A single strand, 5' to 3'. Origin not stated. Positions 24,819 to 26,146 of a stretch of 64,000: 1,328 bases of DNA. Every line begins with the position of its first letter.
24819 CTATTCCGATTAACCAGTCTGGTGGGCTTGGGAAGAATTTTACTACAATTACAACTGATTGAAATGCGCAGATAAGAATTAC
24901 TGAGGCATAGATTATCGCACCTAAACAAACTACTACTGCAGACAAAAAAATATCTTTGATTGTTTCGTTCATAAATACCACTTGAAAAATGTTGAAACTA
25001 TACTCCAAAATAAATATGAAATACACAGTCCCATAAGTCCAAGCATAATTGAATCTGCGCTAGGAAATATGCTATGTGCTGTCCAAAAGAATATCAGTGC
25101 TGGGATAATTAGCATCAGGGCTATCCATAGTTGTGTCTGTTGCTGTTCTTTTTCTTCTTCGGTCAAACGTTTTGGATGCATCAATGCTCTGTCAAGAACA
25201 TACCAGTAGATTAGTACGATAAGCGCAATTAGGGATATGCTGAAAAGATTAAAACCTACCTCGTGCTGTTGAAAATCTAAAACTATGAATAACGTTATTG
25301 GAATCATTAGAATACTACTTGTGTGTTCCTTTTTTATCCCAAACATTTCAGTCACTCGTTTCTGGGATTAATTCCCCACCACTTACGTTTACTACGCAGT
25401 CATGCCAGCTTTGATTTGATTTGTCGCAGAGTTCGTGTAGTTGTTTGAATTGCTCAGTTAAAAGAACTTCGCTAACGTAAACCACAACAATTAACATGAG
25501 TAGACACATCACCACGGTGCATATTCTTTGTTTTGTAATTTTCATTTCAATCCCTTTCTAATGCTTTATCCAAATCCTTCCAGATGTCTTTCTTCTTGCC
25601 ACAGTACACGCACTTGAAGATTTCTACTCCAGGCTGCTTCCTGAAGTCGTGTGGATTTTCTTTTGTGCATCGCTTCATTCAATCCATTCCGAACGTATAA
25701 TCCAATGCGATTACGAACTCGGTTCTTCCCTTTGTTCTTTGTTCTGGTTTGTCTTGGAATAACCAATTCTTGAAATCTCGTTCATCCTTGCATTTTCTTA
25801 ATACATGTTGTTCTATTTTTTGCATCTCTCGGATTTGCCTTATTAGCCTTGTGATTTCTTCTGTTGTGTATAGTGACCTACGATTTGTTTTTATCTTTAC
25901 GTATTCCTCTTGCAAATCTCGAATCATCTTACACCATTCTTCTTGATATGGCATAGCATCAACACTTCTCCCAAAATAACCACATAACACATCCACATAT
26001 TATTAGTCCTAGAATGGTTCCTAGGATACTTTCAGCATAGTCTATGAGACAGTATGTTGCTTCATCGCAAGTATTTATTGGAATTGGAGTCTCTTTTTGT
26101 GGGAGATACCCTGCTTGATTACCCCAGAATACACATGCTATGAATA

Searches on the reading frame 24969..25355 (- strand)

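Call 72: search_protein_families(library=pfam, proteins=[window:24969-25355:-], max_evalue=0.01)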
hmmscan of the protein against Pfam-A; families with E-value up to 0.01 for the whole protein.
window:24969-25355:- (128 aa): 1 family
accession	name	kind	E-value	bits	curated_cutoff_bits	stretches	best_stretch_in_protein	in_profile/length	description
PF14126.11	DUF4293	-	0.0038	17.9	27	1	14-94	63-137/153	Domain of unknown function (DUF4293)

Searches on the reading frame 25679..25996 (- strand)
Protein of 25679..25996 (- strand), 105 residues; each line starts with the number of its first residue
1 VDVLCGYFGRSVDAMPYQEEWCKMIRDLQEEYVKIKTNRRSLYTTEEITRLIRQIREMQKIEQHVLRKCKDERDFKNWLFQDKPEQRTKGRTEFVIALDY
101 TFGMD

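Call 72: search_protein_families(library=pfam, proteins=[window:25679-25996:-], max_evalue=0.01)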
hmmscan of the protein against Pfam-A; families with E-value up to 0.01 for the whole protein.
window:25679-25996:- (105 aa): 1 family
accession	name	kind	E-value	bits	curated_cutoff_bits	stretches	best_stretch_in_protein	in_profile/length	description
PF19468.4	DUF6005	-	0.0034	16.9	25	1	18-88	252-323/327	Family of unknown function (DUF6005)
